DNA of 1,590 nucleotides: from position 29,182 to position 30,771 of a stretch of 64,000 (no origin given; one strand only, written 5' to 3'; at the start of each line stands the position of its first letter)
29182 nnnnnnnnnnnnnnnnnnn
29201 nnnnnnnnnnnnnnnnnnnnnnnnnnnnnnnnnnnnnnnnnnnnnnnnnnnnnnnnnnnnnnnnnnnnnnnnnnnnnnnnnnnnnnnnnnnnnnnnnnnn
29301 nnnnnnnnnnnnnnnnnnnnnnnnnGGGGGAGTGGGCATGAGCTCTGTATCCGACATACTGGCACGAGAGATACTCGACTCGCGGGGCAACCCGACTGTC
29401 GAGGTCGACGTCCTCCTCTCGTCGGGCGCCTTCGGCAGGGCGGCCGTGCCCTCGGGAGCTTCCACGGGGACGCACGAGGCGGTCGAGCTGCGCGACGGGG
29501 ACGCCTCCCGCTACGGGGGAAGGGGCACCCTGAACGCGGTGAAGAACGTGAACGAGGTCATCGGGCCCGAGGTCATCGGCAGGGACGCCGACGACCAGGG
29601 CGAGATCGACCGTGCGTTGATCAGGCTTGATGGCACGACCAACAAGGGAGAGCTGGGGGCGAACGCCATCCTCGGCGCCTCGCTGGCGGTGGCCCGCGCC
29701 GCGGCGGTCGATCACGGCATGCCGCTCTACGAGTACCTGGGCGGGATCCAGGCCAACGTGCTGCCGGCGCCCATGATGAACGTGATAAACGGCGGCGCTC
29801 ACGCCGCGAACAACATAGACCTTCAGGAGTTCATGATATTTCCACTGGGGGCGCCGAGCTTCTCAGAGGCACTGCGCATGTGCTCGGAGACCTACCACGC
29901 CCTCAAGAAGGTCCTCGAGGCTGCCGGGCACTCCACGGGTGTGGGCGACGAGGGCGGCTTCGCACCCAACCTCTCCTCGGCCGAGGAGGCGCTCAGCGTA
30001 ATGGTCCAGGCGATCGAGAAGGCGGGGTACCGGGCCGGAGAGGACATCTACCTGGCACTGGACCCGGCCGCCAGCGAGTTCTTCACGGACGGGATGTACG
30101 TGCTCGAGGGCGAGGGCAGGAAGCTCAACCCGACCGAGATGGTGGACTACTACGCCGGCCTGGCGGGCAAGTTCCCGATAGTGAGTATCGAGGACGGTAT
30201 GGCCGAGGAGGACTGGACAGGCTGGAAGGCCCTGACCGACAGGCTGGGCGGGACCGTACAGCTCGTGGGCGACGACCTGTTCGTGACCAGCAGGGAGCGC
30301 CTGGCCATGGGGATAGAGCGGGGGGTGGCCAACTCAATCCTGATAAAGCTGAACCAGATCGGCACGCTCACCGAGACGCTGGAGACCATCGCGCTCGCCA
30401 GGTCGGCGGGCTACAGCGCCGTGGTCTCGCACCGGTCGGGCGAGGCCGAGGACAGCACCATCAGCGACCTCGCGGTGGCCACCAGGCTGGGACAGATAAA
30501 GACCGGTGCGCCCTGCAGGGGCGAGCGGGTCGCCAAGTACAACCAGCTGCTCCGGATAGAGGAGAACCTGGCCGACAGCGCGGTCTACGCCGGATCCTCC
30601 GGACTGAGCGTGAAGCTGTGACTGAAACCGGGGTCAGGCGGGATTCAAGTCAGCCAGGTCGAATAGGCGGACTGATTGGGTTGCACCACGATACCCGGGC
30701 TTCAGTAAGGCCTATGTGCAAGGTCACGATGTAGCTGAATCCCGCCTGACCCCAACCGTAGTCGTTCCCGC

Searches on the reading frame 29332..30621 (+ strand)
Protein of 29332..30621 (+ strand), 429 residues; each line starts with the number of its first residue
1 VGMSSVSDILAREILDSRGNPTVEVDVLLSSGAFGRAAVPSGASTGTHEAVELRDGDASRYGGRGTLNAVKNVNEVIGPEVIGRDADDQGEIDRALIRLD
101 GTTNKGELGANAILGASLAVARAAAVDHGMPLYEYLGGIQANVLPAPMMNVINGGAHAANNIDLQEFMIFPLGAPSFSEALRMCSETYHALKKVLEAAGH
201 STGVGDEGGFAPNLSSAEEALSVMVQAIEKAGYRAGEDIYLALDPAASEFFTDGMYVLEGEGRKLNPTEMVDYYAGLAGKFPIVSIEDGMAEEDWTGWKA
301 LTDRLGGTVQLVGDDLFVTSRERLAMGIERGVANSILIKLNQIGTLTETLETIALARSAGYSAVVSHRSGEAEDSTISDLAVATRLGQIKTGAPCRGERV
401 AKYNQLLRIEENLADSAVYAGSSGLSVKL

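Call 9: search_protein_families(library=pfam, proteins=[window:29332-30621:+])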
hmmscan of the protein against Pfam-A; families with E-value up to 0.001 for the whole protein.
window:29332-30621:+ (429 aa): 3 families
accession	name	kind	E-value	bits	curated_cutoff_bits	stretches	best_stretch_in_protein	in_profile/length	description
PF00113.28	Enolase_C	-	1.2e-124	415.9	21.5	1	142-423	2-291/296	Enolase, C-terminal TIM barrel domain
PF03952.21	Enolase_N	-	7.3e-58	194.8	35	1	7-136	2-131/131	Enolase, N-terminal domain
PF13378.12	MR_MLE_C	-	0.0002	21.6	29.4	1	266-365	56-152/219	Enolase C-terminal domain-like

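Call 40: find_homologous_proteins(query=window:29332-30621:+, max_evalue=1e-150)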
Query window:29332-30621:+ (429 aa): 7952 proteins with E <= 1e-150 among 8000 candidates; the best 120 are listed.
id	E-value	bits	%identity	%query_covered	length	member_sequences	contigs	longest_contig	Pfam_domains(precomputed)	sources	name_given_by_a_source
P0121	4.6e-272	920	100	100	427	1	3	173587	PF03952.22,PF00113.29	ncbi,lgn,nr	ncbi:MAG: phosphopyruvate hydratase [Actinobacteria bacterium]|nr:phosphopyruvate hydratase [Actinom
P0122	2.7e-239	812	87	100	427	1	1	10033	PF03952.22,PF00113.29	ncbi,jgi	jgi:enolase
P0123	1.7e-226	770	82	100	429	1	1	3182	PF03952.22,PF00113.29,PF13378.13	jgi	jgi:enolase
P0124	1.8e-225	767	81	99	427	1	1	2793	PF03952.22,PF00113.29,PF13378.13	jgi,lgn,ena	-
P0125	8.3e-225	765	81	100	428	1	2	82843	PF03952.22,PF00113.29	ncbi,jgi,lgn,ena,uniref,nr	ncbi:MAG: phosphopyruvate hydratase [Candidatus Anoxymicrobium japonicum]|uniref:Enolase n=1 Tax=Can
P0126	2.9e-224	763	81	100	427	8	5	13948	PF03952.22,PF00113.29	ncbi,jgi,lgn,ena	-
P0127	2.0e-223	760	82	99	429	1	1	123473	PF03952.22,PF00113.29,PF13378.13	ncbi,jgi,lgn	jgi:enolase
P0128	1.4e-222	757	81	97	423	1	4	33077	PF03952.22,PF00113.29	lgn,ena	-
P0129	2.3e-222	757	81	99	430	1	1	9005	PF03952.22,PF00113.29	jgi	jgi:enolase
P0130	1.5e-220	751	80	100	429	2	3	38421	PF03952.22,PF00113.29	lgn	-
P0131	1.5e-219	747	80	98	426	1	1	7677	PF03952.22,PF00113.29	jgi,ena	-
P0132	3.0e-219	746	80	99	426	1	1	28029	PF03952.22,PF00113.29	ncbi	-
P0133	4.8e-219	746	79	99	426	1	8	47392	PF03952.22,PF00113.29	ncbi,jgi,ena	jgi:enolase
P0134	2.2e-217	740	80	99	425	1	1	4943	PF03952.22,PF00113.29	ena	-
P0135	4.5e-216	736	79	99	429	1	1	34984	PF03952.22,PF00113.29,PF13378.13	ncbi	-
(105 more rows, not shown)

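Call 41: find_encoding_contigs(protein=P0122, flank=10000, max_places=3)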
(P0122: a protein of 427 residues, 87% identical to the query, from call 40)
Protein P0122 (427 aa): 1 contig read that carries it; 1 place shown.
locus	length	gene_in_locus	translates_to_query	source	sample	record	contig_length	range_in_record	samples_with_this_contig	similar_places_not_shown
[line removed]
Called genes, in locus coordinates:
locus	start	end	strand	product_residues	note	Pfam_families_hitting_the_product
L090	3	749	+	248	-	?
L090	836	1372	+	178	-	PF20589:DUF6790 (weak)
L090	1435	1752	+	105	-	PF20116:DUF6506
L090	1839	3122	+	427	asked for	PF03952:Enolase_N, PF00113:Enolase_C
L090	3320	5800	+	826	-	-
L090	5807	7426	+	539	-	PF18986:DUF5719 (weak)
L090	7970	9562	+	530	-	PF07690:MFS_1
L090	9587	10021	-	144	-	-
